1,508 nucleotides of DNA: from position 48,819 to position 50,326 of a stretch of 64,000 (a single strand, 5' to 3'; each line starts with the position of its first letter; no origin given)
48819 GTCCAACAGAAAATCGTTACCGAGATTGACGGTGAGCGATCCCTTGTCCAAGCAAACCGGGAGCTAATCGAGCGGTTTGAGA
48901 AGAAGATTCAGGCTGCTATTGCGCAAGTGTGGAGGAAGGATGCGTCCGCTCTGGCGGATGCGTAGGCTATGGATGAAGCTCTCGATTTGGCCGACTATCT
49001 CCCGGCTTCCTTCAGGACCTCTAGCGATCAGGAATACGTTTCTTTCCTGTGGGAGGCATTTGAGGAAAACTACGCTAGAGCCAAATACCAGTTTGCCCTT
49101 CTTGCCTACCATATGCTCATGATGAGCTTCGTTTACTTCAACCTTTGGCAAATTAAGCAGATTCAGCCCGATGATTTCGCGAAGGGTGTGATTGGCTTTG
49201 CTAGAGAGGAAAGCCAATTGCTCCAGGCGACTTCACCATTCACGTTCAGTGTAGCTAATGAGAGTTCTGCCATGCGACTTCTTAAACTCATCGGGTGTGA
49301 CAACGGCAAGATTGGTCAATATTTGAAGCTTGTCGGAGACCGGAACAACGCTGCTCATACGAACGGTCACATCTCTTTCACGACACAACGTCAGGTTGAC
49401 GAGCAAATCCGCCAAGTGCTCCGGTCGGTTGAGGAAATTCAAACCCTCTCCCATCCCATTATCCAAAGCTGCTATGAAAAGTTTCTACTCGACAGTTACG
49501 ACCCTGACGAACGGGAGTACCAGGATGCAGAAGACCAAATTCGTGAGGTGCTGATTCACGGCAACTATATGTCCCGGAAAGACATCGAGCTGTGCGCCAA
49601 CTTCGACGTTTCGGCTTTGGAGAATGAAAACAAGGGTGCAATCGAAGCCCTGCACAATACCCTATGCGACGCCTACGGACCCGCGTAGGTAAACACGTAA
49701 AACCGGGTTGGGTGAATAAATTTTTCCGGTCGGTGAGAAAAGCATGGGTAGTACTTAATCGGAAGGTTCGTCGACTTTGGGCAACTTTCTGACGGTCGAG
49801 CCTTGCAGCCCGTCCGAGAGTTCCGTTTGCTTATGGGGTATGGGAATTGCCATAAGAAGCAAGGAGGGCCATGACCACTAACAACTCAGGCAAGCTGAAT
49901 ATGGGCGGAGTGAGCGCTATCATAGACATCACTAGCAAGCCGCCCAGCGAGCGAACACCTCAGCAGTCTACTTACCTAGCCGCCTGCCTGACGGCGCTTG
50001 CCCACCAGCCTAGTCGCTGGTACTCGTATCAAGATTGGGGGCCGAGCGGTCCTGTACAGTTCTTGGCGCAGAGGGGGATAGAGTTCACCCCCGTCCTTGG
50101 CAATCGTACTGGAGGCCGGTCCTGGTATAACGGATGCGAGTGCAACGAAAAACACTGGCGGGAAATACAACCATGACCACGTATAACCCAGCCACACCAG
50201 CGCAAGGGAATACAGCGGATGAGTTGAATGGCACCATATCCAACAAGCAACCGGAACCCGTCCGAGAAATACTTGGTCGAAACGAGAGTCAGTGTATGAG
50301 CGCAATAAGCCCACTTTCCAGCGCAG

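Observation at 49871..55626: Best candidate for an undescribed defence system: metallophosphoesterase-helical protein + Hsp90/MORC-like GHKL ATPase + small membrane proteins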

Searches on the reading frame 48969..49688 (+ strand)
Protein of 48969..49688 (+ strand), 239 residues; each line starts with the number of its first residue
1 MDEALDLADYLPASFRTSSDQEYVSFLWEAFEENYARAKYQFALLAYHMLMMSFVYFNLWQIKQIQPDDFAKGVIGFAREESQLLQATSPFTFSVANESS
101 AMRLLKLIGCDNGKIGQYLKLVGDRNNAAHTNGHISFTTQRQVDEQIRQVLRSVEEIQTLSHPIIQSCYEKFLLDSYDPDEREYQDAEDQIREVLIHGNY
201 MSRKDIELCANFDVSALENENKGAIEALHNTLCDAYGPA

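Call 3: search_protein_families(library=pfam, proteins=[window:48969-49688:+], max_evalue=0.1)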
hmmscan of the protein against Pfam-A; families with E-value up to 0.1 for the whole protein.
window:48969-49688:+ (239 aa): 1 family
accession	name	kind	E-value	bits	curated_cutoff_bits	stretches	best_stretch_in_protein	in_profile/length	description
PF18735.6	HEPN_RiboL-PSP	-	0.042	14.2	28.4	1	96-158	118-186/191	RiboL-PSP-HEPN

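Call 4: search_protein_families(library=padloc, proteins=[window:48969-49688:+], max_evalue=0.1)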
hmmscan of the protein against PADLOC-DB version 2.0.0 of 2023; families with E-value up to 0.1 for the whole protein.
window:48969-49688:+ (239 aa): 0 families

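Call 5: search_protein_families(library=ncbifam, proteins=[window:48969-49688:+], max_evalue=0.1)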
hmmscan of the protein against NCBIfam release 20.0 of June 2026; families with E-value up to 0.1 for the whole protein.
window:48969-49688:+ (239 aa): 0 families

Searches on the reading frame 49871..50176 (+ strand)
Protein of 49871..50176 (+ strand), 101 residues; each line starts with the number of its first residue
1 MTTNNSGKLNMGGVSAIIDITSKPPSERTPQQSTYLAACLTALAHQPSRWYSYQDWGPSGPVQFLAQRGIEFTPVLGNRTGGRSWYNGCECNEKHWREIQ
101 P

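Call 3: search_protein_families(library=pfam, proteins=[window:49871-50176:+], max_evalue=0.1)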
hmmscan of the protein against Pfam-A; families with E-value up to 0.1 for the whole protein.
window:49871-50176:+ (101 aa): 0 families

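Call 4: search_protein_families(library=padloc, proteins=[window:49871-50176:+], max_evalue=0.1)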
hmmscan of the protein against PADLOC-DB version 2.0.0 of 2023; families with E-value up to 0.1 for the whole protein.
window:49871-50176:+ (101 aa): 1 family
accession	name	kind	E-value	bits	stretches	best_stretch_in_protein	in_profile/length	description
PDLC04657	PDC-M45B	-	0.024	12.2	0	8-33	22-47/204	-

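Call 5: search_protein_families(library=ncbifam, proteins=[window:49871-50176:+], max_evalue=0.1)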
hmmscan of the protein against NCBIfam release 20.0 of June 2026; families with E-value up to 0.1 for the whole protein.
window:49871-50176:+ (101 aa): 0 families

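Call 54: search_protein_families(library=pfam, proteins=[window:49871-50176:+], max_evalue=1)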
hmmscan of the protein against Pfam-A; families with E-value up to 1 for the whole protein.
window:49871-50176:+ (101 aa): 0 families

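Call 80: list_cluster_members(proteins=[window:49871-50173:+, window:50173-50361:+, window:50134-50361:+, window:55066-55623:+, window:48969-49685:+])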
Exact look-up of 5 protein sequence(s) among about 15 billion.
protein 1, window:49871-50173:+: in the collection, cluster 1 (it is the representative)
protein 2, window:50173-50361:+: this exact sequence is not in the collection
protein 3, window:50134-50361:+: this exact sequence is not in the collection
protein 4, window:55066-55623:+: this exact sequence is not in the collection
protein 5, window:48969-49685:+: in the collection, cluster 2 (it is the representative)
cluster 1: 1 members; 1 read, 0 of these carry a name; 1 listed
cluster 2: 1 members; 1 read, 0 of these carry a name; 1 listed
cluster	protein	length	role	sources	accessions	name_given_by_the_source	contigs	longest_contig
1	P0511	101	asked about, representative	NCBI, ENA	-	-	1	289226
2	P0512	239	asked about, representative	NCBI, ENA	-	-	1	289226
